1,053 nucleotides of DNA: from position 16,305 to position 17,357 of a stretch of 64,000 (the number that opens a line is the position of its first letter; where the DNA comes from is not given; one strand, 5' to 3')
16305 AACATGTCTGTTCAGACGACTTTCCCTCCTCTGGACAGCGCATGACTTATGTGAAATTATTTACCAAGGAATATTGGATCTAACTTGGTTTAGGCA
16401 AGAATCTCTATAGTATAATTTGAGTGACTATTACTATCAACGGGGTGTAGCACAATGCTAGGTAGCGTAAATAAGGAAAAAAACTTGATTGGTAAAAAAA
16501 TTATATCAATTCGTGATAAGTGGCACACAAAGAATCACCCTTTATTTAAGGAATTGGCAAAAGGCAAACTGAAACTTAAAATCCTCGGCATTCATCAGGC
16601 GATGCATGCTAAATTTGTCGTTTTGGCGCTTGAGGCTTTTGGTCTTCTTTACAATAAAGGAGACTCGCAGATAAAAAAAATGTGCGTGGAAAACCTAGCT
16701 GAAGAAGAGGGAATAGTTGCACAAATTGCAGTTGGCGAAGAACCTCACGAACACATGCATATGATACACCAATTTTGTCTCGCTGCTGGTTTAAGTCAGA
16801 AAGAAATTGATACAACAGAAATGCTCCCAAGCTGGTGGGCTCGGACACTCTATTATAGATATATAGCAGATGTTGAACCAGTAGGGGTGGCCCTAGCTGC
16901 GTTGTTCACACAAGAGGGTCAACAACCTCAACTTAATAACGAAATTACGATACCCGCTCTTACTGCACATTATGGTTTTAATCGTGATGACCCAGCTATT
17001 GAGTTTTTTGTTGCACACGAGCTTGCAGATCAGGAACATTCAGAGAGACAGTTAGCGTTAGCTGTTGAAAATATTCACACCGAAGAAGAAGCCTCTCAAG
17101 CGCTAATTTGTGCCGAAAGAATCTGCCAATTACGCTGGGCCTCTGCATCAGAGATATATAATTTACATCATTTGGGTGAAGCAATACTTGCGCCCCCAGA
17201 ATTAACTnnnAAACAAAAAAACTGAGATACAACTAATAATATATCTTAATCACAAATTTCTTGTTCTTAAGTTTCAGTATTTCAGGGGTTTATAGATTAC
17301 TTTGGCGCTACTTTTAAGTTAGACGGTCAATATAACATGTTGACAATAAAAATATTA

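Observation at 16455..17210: Heme-oxygenase-like diiron enzyme with a full ligand set, isolated in the variable region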

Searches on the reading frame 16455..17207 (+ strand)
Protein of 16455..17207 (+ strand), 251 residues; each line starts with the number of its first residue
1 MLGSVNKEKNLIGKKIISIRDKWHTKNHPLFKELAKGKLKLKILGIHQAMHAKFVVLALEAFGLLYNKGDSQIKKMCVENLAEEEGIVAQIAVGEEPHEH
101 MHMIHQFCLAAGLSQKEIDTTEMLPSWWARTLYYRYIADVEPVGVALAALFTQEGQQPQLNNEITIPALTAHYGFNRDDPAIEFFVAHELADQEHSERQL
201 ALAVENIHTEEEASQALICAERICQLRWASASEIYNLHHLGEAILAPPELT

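Call 3: search_protein_families(library=pfam, proteins=[window:16455-17207:+], max_evalue=10)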
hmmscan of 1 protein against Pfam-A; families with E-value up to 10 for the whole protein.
window:16455-17207:+ (251 aa): 3 families
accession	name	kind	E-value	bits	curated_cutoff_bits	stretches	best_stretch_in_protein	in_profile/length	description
PF14518.11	Haem_oxygenas_2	-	4.4e-12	46.6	28.9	1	71-228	27-177/177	Iron-containing redox enzyme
PF03070.21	TENA_THI-4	-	0.00019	21.7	22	1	20-154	5-129/210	TENA/THI-4/PQQC family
PF15059.11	Speriolin_C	-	0.15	12.4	27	1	39-105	65-132/148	Speriolin C-terminus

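Call 4: search_protein_families(library=ncbifam, proteins=[window:16455-17207:+], max_evalue=10)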
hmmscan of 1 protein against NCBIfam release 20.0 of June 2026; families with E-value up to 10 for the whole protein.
window:16455-17207:+ (251 aa): 1 family
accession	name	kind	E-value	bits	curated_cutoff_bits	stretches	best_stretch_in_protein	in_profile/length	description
TIGR04305.1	fol_rel_CADD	subfamily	5.8e-19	68.5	200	1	21-235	10-211/212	CADD family putative folate metabolism protein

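Call 5: search_solved_structures(query=window:16455-17207:+, max_evalue=10, show_alignments=3)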
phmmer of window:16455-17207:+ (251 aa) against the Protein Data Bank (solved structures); distinct sequences matched with E-value up to 10: 6.
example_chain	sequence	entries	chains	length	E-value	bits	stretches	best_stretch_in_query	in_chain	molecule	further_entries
9pj4_A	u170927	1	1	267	5.2e-10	42.3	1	9-235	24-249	4-aminobenzoate synthase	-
1rcw_A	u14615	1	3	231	2.9e-09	39.9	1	20-225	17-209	CT610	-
8va9_A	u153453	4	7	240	3.2e-09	39.7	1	20-225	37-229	4-aminobenzoate synthase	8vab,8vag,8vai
28jz_A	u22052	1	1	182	0.81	12.2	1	166-203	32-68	Ferritin heavy chain, N-terminally processed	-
9jgp_A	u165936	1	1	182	0.87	12.1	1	165-203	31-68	Ferritin heavy chain, N-terminally processed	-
2z5e_A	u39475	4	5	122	1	11.9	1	159-226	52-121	Proteasome Assembling Chaperone 3 | Proteasome assembly chaperone 3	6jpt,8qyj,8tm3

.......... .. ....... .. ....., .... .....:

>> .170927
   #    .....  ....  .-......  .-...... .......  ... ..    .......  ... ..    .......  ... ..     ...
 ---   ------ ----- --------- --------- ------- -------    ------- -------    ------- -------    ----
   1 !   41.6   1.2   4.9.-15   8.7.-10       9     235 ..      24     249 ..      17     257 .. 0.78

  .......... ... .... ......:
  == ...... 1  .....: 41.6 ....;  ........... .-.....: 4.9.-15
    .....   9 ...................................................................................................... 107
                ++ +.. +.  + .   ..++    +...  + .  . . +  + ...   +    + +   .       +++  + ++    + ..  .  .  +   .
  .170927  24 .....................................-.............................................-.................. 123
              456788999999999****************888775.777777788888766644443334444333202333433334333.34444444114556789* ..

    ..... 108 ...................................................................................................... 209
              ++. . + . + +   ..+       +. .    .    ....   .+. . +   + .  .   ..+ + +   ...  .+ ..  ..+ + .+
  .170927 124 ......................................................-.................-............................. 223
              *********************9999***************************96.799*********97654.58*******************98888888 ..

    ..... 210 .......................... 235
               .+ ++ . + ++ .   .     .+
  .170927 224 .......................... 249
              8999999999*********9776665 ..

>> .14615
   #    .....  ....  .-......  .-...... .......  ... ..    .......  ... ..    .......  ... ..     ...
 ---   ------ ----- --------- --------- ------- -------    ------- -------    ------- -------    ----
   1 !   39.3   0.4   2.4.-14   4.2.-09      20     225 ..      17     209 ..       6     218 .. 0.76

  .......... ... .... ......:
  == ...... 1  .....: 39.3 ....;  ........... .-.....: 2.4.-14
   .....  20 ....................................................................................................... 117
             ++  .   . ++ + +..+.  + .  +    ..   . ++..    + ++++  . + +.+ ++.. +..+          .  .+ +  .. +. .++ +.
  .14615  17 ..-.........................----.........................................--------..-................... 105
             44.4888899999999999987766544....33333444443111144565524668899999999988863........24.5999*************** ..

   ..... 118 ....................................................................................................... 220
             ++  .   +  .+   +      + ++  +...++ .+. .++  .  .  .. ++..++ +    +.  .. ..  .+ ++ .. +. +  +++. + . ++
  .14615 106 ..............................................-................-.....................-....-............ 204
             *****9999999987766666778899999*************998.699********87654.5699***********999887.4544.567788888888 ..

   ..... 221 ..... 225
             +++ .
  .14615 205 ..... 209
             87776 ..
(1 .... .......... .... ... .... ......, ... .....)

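Call 7: find_homologous_proteins(query=window:16455-17207:+)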
Query window:16455-17207:+ (251 aa): 205 proteins with E <= 0.001 among 2679 candidates; the best 120 are listed.
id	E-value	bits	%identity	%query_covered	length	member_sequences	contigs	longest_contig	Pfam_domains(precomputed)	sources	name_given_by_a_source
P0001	1.4e-163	560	100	100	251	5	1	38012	PF14518.12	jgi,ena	-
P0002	6.3e-136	469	82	100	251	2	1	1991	PF03070.22,PF14518.12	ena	-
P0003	7.4e-136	469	82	100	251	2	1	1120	PF14518.12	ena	-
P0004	9.2e-127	439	75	99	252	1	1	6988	PF14518.12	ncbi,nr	ncbi:MAG: iron-containing redox enzyme family protein [Pseudomonadota bacterium]|nr:iron-containing 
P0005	8.1e-126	436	77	96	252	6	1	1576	PF14518.12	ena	-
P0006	2.0e-124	432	77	94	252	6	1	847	PF14518.12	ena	-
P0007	3.3e-122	424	73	99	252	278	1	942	PF14518.12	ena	-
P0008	3.6e-122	424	78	96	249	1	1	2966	PF14518.12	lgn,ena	-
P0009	5.2e-122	424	74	98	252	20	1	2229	PF14518.12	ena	-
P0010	5.4e-122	424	75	96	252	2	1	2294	PF14518.12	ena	-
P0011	7.7e-120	417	71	98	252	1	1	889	PF14518.12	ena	-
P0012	2.7e-117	408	74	94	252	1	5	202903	PF14518.12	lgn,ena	-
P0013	1.3e-115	403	85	86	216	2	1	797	PF03070.22,PF14518.12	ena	-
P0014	2.1e-110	386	68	97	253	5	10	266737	PF14518.12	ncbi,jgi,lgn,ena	-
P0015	4.6e-110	385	69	94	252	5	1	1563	PF14518.12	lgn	-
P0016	7.8e-110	384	67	98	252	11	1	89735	PF14518.12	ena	-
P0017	3.1e-99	349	63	97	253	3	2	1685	PF14518.12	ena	-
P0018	1.4e-81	291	55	93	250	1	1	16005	PF03070.22,PF14518.12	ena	-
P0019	1.7e-78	281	50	98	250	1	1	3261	PF03070.22,PF14518.12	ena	-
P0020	9.9e-78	279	51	97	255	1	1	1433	PF03070.22,PF14518.12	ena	-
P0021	1.4e-76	275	49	98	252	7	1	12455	PF03070.22,PF14518.12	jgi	-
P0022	5.2e-75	270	50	96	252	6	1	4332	PF03070.22,PF14518.12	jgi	jgi:pyrroloquinoline quinone (PQQ) biosynthesis protein C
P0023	8.4e-75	269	50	96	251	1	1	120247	PF03070.22,PF14518.12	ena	-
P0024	1.5e-74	268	50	95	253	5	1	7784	PF03070.22,PF14518.12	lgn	-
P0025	1.8e-74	268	51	95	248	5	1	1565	PF03070.22,PF14518.12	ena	-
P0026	4.6e-74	267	52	95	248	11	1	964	PF03070.22,PF14518.12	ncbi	-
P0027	6.2e-74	266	54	94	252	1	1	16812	PF03070.22,PF14518.12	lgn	-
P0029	1.3e-73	265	51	94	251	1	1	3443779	PF14518.12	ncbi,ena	-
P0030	3.0e-73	264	51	94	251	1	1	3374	PF14518.12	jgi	jgi:pyrroloquinoline quinone (PQQ) biosynthesis protein C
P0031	3.4e-73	264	48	99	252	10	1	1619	PF03070.22,PF14518.12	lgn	-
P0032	7.9e-73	263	49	94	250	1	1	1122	PF03070.22,PF14518.12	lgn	-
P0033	1.6e-72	262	49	94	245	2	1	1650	PF03070.22,PF14518.12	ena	-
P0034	2.7e-72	261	50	94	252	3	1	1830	PF03070.22,PF14518.12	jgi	jgi:pyrroloquinoline quinone (PQQ) biosynthesis protein C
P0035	5.3e-72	260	49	95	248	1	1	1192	PF03070.22,PF14518.12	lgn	-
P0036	1.4e-71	259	48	94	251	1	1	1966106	PF03070.22,PF14518.12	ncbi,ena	-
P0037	1.8e-71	258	51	94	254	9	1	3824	PF03070.22,PF14518.12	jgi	jgi:pyrroloquinoline quinone (PQQ) biosynthesis protein C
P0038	1.9e-71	258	49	96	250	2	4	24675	PF03070.22,PF14518.12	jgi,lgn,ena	-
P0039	2.0e-71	258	51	94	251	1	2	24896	PF03070.22,PF14518.12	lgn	-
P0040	3.2e-71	258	49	94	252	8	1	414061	PF03070.22,PF14518.12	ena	-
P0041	3.7e-71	257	50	92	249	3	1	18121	PF03070.22,PF14518.12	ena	-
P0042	4.1e-71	257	51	92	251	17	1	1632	PF03070.22,PF14518.12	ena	-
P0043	4.6e-71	257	49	98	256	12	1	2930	PF03070.22,PF14518.12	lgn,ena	-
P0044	7.0e-71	256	51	94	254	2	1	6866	PF03070.22,PF14518.12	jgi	jgi:pyrroloquinoline quinone (PQQ) biosynthesis protein C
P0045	7.8e-71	256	49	94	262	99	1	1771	PF03070.22,PF14518.12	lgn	-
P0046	2.2e-70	255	50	93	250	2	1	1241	PF03070.22,PF14518.12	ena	-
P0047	2.7e-70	254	49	95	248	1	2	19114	PF03070.22,PF14518.12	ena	-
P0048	4.1e-70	254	51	94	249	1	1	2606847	PF03070.22,PF14518.12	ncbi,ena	-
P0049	4.7e-70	254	51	94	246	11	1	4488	PF03070.22,PF14518.12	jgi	jgi:pyrroloquinoline quinone (PQQ) biosynthesis protein C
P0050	4.9e-70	254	49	94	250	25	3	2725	PF03070.22,PF14518.12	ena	-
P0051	5.4e-70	254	50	96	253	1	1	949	PF03070.22,PF14518.12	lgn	-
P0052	6.9e-70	253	49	94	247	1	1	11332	PF03070.22,PF14518.12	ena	-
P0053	8.7e-70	253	49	95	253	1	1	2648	PF03070.22,PF14518.12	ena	-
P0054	1.3e-69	252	48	95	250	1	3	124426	PF03070.22,PF14518.12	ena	-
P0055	2.8e-69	251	50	96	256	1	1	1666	PF03070.22,PF14518.12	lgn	-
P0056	3.2e-69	251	50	94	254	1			PF03070.22,PF14518.12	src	-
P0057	4.0e-69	251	49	95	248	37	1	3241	PF03070.22,PF14518.12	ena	-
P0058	5.7e-69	250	48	99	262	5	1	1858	PF03070.22,PF14518.12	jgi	jgi:pyrroloquinoline-quinone synthase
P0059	6.2e-69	250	50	94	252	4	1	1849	PF03070.22,PF14518.12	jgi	-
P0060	6.6e-69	250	48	95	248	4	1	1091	PF03070.22,PF14518.12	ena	-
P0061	7.8e-69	250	49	94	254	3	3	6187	PF03070.22,PF14518.12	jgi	jgi:pyrroloquinoline quinone (PQQ) biosynthesis protein C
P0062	8.0e-69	250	49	94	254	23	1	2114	PF03070.22,PF14518.12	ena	-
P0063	8.4e-69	250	48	98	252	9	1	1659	PF03070.22,PF14518.12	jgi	jgi:pyrroloquinoline quinone (PQQ) biosynthesis protein C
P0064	9.5e-69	249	48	96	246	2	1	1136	PF03070.22,PF14518.12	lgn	-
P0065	9.9e-69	249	49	94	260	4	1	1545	PF03070.22,PF14518.12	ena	-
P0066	1.1e-68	249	49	95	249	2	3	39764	PF03070.22,PF14518.12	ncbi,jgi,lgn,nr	ncbi:MAG: hypothetical protein FJX67_06320 [Alphaproteobacteria bacterium]|nr:hypothetical protein [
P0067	1.3e-68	249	49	94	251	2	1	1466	PF03070.22,PF14518.12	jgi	-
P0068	1.5e-68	249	47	100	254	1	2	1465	PF03070.22,PF14518.12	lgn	-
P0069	1.7e-68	249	50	91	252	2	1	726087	PF03070.22,PF14518.12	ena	-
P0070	2.6e-68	248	47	100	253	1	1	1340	PF03070.22,PF14518.12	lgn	-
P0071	2.6e-68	248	50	94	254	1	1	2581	PF03070.22,PF14518.12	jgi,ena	-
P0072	2.8e-68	248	48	98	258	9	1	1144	PF03070.22,PF14518.12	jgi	jgi:pyrroloquinoline quinone (PQQ) biosynthesis protein C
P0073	2.8e-68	248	47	94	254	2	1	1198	PF03070.22,PF14518.12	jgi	jgi:pyrroloquinoline-quinone synthase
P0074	3.5e-68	248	48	95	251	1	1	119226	PF03070.22,PF14518.12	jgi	jgi:pyrroloquinoline-quinone synthase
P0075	4.1e-68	247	48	95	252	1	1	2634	PF03070.22,PF14518.12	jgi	jgi:pyrroloquinoline quinone (PQQ) biosynthesis protein C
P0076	4.2e-68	247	50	94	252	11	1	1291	PF03070.22,PF14518.12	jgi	jgi:pyrroloquinoline quinone (PQQ) biosynthesis protein C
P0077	4.5e-68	247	49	96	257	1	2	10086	PF03070.22,PF14518.12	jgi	-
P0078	4.6e-68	247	48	94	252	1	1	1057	PF03070.22,PF14518.12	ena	-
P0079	4.7e-68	247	48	94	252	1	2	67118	PF03070.22,PF14518.12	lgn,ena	-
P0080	5.8e-68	247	49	99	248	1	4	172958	PF03070.22,PF14518.12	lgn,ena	-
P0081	6.2e-68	247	49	94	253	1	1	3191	PF03070.22,PF14518.12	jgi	jgi:pyrroloquinoline quinone (PQQ) biosynthesis protein C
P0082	6.4e-68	247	50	94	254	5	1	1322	PF03070.22,PF14518.12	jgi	-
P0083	8.2e-68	246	49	95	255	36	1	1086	PF03070.22,PF14518.12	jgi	jgi:pyrroloquinoline-quinone synthase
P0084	8.5e-68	246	48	94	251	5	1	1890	PF03070.22,PF14518.12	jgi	jgi:pyrroloquinoline quinone (PQQ) biosynthesis protein C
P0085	9.2e-68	246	49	96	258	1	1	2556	PF03070.22,PF14518.12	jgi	jgi:pyrroloquinoline-quinone synthase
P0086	9.8e-68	246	49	95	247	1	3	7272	PF14518.12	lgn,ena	-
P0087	1.1e-67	246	49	94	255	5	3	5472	PF03070.22,PF14518.12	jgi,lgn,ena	-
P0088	1.2e-67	246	49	94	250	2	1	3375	PF03070.22,PF14518.12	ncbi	-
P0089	1.3e-67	246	49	94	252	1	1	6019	PF03070.22,PF14518.12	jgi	jgi:pyrroloquinoline quinone (PQQ) biosynthesis protein C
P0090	1.3e-67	246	48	98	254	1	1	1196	PF03070.22,PF14518.12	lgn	-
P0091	1.4e-67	246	47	94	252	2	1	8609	PF03070.22,PF14518.12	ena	-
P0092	1.4e-67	246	49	94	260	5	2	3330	PF03070.22,PF14518.12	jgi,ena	jgi:pyrroloquinoline-quinone synthase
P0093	1.7e-67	245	48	93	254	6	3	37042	PF03070.22,PF14518.12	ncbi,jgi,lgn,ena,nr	ncbi:MAG TPA: iron-containing redox enzyme family protein [Stellaceae bacterium]|nr:iron-containing 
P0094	1.7e-67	245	48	94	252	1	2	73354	PF03070.22,PF14518.12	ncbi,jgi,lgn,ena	-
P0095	2.5e-67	245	49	94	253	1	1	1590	PF03070.22,PF14518.12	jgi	jgi:pyrroloquinoline quinone (PQQ) biosynthesis protein C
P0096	2.8e-67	245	49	94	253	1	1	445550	PF03070.22,PF14518.12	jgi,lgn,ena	-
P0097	3.0e-67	245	46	99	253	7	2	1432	PF03070.22,PF14518.12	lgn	-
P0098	3.2e-67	244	48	95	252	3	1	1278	PF03070.22,PF14518.12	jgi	jgi:pyrroloquinoline quinone (PQQ) biosynthesis protein C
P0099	3.5e-67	244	49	94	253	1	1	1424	PF03070.22,PF14518.12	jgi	jgi:pyrroloquinoline quinone (PQQ) biosynthesis protein C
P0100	4.2e-67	244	49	94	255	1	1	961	PF03070.22,PF14518.12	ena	-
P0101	5.5e-67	244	49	94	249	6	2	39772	PF03070.22,PF14518.12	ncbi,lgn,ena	-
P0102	7.3e-67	243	51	94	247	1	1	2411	PF03070.22,PF14518.12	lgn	-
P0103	7.7e-67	243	48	95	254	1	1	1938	PF03070.22,PF14518.12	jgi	jgi:pyrroloquinoline quinone (PQQ) biosynthesis protein C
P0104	1.1e-66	243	49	94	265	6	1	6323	PF03070.22,PF14518.12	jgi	jgi:pyrroloquinoline-quinone synthase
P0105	1.1e-66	243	49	92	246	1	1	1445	PF03070.22,PF14518.12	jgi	jgi:pyrroloquinoline quinone (PQQ) biosynthesis protein C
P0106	1.1e-66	243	49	94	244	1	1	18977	PF03070.22,PF14518.12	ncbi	-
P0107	1.4e-66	242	48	95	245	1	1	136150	PF03070.22,PF14518.12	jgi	jgi:pyrroloquinoline quinone (PQQ) biosynthesis protein C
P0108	2.0e-66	242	47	94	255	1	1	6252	PF03070.22,PF14518.12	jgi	jgi:pyrroloquinoline quinone (PQQ) biosynthesis protein C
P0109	2.3e-66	242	50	96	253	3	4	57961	PF03070.22,PF14518.12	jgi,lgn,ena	-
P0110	3.2e-66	241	49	95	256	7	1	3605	PF03070.22,PF14518.12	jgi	jgi:pyrroloquinoline-quinone synthase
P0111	3.5e-66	241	47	96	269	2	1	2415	PF03070.22,PF14518.12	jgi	jgi:pyrroloquinoline quinone (PQQ) biosynthesis protein C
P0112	3.7e-66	241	48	95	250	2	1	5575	PF03070.22,PF14518.12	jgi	jgi:pyrroloquinoline quinone (PQQ) biosynthesis protein C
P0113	4.1e-66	241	48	92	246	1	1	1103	PF03070.22,PF14518.12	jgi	jgi:pyrroloquinoline quinone (PQQ) biosynthesis protein C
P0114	4.3e-66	241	48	94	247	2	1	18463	PF03070.22,PF14518.12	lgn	-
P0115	4.6e-66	241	48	95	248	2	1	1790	PF03070.22,PF14518.12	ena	-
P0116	4.7e-66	241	47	94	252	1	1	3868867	PF03070.22,PF14518.12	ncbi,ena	-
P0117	4.7e-66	241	48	94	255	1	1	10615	PF03070.22,PF14518.12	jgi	jgi:pyrroloquinoline-quinone synthase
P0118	4.9e-66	241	48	94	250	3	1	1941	PF03070.22,PF14518.12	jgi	jgi:pyrroloquinoline quinone (PQQ) biosynthesis protein C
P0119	5.2e-66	240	49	94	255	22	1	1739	PF03070.22,PF14518.12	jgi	jgi:pyrroloquinoline-quinone synthase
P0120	5.4e-66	240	46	94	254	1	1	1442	PF03070.22,PF14518.12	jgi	-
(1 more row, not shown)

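Call 9: find_encoding_contigs(protein=P0014, flank=8000, max_places=6)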
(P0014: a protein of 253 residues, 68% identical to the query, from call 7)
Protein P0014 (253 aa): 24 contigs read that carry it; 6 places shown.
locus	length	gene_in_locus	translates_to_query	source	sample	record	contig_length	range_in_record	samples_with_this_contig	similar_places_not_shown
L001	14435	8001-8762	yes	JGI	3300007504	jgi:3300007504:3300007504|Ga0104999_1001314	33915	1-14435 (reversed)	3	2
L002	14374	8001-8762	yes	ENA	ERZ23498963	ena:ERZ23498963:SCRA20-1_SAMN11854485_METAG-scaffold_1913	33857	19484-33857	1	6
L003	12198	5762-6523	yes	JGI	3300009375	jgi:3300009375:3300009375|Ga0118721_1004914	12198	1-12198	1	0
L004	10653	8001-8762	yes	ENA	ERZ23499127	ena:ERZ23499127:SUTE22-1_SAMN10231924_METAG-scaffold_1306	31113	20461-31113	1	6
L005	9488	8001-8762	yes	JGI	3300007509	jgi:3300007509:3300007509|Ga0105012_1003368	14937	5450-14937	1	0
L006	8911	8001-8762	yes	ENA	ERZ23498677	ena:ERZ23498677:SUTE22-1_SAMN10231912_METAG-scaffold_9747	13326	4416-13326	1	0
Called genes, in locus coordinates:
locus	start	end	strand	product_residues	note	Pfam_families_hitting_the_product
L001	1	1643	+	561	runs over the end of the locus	PF01970:TctA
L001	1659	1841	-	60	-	-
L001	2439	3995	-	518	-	PF01019:G_glu_transpept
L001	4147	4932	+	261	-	PF00106:adh_short, PF08659:KR (weak), PF13561:adh_short_C2, PF23441:SDR (weak)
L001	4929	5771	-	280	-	PF00892:EamA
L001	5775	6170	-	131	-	-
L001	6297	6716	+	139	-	-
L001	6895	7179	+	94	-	-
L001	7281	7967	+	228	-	PF00857:Isochorismatase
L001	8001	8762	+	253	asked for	PF14518:Haem_oxygenas_2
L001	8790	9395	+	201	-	PF05724:TPMT (faint), PF13489:Methyltransf_23 (weak), PF13847:Methyltransf_31, PF08241:Methyltransf_11, PF08242:Methyltransf_12 (weak), PF13649:Methyltransf_25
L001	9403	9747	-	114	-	PF01257:2Fe-2S_thioredx (weak)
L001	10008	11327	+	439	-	PF13356:Arm-DNA-bind_3, PF14659:Phage_int_SAM_3 (weak), PF22022:Phage_int_M (weak), PF00589:Phage_integrase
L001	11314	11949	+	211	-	-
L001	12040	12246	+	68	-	PF05930:Phage_AlpA (weak)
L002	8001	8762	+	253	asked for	PF14518:Haem_oxygenas_2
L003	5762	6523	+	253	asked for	PF14518:Haem_oxygenas_2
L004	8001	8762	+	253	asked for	PF14518:Haem_oxygenas_2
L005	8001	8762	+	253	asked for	PF14518:Haem_oxygenas_2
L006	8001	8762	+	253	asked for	PF14518:Haem_oxygenas_2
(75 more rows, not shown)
